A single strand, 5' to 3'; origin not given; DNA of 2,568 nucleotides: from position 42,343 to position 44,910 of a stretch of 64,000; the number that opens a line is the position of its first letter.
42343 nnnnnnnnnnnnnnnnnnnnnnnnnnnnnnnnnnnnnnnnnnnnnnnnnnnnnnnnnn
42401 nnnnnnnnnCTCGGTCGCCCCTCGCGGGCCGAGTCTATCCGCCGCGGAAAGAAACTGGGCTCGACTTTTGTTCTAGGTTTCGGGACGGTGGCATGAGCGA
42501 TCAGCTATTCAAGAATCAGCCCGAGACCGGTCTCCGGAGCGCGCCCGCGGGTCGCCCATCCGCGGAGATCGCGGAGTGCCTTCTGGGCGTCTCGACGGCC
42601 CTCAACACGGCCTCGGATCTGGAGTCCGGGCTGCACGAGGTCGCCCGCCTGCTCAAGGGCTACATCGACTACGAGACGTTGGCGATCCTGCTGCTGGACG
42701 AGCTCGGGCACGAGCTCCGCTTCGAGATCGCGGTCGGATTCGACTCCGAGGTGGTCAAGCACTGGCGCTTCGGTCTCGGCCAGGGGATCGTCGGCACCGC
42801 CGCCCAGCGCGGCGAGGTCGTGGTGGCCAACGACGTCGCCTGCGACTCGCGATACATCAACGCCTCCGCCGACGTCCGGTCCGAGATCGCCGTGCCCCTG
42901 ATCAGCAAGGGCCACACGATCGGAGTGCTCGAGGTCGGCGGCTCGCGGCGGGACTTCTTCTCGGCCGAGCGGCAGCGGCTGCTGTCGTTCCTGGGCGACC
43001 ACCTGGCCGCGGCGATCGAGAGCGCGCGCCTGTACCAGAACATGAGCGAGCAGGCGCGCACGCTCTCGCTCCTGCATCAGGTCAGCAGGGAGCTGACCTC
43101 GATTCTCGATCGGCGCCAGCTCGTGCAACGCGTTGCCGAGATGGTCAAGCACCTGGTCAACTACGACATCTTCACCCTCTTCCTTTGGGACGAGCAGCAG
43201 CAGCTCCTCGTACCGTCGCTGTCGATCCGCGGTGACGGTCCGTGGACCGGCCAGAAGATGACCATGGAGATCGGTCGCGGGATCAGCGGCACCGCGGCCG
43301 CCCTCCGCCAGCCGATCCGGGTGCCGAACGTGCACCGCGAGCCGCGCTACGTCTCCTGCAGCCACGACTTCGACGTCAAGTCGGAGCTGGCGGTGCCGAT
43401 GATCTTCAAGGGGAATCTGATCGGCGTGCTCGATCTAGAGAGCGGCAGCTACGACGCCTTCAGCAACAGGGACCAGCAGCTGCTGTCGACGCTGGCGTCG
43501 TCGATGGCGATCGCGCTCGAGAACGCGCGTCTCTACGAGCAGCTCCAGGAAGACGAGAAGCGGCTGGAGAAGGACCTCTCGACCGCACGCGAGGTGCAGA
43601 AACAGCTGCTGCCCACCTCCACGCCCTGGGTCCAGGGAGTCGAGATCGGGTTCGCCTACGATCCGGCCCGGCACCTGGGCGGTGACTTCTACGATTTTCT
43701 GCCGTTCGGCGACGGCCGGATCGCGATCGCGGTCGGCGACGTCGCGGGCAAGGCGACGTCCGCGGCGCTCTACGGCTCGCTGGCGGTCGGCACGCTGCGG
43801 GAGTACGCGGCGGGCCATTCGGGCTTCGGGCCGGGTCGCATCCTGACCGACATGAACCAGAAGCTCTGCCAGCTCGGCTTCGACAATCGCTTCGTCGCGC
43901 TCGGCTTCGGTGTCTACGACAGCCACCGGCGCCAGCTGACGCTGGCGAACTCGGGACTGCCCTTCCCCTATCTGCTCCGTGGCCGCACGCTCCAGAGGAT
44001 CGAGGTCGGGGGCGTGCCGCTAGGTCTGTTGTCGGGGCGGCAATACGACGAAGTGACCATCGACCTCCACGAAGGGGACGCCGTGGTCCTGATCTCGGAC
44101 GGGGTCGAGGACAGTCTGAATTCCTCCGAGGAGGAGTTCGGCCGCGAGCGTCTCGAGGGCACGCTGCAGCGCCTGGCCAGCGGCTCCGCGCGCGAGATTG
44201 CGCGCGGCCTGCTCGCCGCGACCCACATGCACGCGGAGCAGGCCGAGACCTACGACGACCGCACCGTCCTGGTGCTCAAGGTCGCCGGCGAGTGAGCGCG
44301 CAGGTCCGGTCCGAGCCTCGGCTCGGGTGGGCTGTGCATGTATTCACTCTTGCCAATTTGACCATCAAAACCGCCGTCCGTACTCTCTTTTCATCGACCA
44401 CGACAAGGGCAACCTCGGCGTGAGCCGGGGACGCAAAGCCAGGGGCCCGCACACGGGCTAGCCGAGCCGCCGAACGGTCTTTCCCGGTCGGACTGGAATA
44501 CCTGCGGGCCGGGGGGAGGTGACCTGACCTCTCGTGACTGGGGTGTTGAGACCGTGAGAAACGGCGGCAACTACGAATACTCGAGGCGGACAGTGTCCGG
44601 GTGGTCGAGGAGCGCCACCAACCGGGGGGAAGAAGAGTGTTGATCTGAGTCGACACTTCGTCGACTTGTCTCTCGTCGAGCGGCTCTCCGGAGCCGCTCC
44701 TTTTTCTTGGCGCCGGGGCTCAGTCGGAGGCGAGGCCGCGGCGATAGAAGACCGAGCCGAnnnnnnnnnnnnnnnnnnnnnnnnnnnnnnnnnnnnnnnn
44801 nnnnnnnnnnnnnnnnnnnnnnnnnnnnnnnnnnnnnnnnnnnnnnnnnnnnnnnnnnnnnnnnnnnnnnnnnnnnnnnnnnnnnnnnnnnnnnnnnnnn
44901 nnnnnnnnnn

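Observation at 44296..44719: Candidate ~320-nt ncRNA with its own promoter and intrinsic terminator between convergent genes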

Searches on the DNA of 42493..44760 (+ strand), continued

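Call 47: search_rna_families(sources=[L033, L034, L035, L038, L039, L040, L004], threshold=gathering)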
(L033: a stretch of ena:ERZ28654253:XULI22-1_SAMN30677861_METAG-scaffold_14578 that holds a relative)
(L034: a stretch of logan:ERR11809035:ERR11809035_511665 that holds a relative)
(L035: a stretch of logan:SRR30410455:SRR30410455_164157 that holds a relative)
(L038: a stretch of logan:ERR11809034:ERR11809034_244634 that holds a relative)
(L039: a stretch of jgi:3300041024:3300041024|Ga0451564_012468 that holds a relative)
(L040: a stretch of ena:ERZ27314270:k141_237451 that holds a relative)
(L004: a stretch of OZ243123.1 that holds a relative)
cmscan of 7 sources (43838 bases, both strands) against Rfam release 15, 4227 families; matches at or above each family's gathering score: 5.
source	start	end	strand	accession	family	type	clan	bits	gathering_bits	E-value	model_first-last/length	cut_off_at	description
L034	4687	4761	+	RF01051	c-di-GMP-I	Cis-reg; riboswitch;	CL00126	46.5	35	4.2e-06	1-87/87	no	c-di-GMP-I riboswitch aptamer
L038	2138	2211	+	RF01051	c-di-GMP-I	Cis-reg; riboswitch;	CL00126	43.9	35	1.8e-05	1-87/87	no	c-di-GMP-I riboswitch aptamer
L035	1967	2040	+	RF01051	c-di-GMP-I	Cis-reg; riboswitch;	CL00126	43.6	35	2.2e-05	1-87/87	no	c-di-GMP-I riboswitch aptamer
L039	7041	7114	+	RF01051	c-di-GMP-I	Cis-reg; riboswitch;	CL00126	42.6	35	3.9e-05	1-87/87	no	c-di-GMP-I riboswitch aptamer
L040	4329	4402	+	RF01051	c-di-GMP-I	Cis-reg; riboswitch;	CL00126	42.2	35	4.8e-05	1-87/87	no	c-di-GMP-I riboswitch aptamer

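Call 61: search_rna_families(sources=[L001, L004, L033, L039], threshold=evalue, max_evalue=0.1)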
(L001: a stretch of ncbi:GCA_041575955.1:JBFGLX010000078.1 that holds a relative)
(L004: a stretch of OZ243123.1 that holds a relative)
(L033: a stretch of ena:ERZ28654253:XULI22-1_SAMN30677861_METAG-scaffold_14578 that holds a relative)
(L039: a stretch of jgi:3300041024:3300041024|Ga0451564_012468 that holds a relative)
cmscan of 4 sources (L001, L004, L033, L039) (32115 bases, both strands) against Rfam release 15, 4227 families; matches with E-value up to 0.1: 3.
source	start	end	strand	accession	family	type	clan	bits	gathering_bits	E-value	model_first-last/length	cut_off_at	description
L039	7042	7115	+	RF03167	c-di-GMP-I-GGC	Cis-reg; riboswitch;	CL00126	44.7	59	1.4e-07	1-80/80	no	c-di-GMP-I-GGC riboswitch aptamer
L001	4917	4993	+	RF03167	c-di-GMP-I-GGC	Cis-reg; riboswitch;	CL00126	34.4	59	0.00013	1-80/80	no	c-di-GMP-I-GGC riboswitch aptamer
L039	6799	6920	+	RF03167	c-di-GMP-I-GGC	Cis-reg; riboswitch;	CL00126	30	59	0.0024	1-80/80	no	c-di-GMP-I-GGC riboswitch aptamer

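Call 70: search_rna_families(source=window, start=44300, end=44720, threshold=gathering, show_alignments=1)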
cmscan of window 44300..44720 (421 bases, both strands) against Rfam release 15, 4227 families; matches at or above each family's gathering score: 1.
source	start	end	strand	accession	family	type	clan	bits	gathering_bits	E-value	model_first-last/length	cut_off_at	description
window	44398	44474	+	RF01051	c-di-GMP-I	Cis-reg; riboswitch;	CL00126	45.3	35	7.9e-08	1-87/87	no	c-di-GMP-I riboswitch aptamer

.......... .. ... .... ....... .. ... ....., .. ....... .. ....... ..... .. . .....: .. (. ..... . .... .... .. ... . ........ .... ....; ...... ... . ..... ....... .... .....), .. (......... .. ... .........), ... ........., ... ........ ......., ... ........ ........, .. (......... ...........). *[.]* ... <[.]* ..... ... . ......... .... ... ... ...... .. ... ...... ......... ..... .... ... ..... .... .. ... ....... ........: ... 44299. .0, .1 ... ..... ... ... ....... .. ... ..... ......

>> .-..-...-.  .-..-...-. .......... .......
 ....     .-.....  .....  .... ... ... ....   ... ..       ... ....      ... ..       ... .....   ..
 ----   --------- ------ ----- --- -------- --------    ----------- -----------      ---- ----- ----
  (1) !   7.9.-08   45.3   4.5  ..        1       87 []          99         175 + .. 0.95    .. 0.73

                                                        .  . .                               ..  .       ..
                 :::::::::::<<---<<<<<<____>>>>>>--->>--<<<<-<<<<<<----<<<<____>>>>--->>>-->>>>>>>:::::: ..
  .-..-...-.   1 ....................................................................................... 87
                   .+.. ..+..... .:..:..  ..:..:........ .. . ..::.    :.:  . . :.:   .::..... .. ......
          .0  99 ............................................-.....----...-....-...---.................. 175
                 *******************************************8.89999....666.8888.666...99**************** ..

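Call 81: build_rna_model(alignment_id=A4, structure=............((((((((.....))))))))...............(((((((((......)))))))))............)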
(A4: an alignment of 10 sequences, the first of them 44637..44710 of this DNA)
Model R1 built from alignment A4 (10 sequences, 84 columns); structure: as given.
model positions 74; base pairs 17; branch points 1; effective number of sequences 5.52; information 0.763 bits per position. Calibrated on 0.2 Mb of random sequence (short: E-values are rough).
structure used (alignment columns):
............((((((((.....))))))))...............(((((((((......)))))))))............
